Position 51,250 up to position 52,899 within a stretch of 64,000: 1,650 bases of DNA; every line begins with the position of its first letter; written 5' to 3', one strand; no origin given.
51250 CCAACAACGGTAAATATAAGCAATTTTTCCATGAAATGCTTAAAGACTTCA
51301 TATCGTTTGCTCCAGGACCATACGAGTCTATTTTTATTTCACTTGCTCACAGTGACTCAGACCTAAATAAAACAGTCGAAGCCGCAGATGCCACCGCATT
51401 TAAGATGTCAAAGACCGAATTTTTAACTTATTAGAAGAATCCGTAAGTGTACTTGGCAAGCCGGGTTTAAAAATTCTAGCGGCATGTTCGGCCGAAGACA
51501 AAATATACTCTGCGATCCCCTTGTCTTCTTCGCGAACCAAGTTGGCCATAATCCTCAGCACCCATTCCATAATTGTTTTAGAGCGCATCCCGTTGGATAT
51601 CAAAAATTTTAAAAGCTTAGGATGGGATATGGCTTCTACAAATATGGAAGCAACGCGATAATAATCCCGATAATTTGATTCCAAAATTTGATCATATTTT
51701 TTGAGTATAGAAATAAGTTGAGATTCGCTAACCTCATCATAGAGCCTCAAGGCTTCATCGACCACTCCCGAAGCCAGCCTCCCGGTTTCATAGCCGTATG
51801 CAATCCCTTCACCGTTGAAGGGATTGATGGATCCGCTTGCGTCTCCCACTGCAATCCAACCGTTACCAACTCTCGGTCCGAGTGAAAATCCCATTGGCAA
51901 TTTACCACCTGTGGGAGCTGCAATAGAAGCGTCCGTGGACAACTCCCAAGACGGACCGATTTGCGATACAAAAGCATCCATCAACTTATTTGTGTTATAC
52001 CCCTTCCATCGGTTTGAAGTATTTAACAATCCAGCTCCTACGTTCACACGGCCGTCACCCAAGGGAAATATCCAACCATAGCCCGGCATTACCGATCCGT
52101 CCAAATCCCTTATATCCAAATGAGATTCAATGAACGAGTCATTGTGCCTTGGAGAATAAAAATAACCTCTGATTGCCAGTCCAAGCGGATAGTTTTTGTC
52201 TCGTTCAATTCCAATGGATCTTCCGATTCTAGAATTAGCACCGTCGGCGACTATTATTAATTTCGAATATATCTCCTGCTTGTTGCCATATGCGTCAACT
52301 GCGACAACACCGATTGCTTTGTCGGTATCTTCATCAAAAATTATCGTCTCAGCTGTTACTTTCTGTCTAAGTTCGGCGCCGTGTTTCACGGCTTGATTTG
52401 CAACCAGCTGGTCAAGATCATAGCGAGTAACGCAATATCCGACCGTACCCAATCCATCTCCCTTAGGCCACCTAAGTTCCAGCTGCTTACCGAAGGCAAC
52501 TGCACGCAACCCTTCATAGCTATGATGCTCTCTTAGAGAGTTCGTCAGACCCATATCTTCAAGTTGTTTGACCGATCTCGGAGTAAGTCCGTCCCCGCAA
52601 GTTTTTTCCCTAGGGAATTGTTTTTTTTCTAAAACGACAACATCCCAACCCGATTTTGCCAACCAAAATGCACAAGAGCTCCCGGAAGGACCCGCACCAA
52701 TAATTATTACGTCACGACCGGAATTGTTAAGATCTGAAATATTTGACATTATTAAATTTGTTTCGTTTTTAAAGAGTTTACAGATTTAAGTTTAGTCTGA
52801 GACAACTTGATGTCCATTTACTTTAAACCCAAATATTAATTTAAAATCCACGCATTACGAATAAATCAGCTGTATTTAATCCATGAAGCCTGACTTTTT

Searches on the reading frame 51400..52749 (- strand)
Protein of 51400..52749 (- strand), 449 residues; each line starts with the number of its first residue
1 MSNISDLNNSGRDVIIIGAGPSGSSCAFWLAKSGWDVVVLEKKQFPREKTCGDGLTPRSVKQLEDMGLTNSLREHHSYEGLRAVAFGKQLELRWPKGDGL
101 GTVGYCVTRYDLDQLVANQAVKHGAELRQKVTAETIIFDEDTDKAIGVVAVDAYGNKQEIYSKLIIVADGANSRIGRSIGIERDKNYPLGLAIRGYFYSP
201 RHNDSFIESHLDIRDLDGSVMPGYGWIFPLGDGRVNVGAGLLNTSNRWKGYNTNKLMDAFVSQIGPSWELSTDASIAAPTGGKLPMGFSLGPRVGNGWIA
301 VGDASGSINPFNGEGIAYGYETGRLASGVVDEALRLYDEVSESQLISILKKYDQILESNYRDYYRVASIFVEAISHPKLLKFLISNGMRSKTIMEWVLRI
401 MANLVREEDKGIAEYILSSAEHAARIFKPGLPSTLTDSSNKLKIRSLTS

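Call 50: find_encoding_contigs(protein=window:51400-52749:-, flank=10000, max_places=1)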
Protein window:51400-52749:- (449 aa): 16 contigs read that carry it; 1 place shown.
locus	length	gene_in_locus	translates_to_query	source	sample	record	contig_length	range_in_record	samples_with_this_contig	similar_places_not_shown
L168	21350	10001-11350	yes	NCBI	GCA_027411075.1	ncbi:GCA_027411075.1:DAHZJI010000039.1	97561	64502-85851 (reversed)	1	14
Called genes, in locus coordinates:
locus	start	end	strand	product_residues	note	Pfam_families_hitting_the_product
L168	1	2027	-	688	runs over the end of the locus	PF02897:Peptidase_S9_N, PF00326:Peptidase_S9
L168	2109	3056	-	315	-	PF03405:FA_desaturase_2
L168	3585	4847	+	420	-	PF03435:Sacchrp_dh_NADP (faint), PF05201:GlutR_N, PF01408:GFO_IDH_MocA (faint), PF01488:Shikimate_DH, PF03807:F420_oxidored (weak), PF00745:GlutR_dimer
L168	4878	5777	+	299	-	PF01379:Porphobil_deam, PF03900:Porphobil_deamC (weak)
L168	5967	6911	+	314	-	PF02678:Pirin, PF05726:Pirin_C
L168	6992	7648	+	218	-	PF09335:VTT_dom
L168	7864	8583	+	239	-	PF00590:TP_methylase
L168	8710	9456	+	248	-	PF02602:HEM4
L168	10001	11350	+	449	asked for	PF00890:FAD_binding_2 (faint), PF01266:DAO, PF01494:FAD_binding_3, PF01946:Thi4 (weak), PF03486:HI0933_like (faint), PF07992:Pyr_redox_2 (weak), PF13450:NAD_binding_8 (faint), PF22578:GGR_cat (faint)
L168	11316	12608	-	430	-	PF00202:Aminotran_3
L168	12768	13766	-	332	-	PF00490:ALAD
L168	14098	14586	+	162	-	PF00507:Oxidored_q4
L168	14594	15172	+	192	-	PF01058:Oxidored_q6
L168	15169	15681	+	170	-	PF00329:Complex1_30kDa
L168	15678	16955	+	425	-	PF00346:Complex1_49kDa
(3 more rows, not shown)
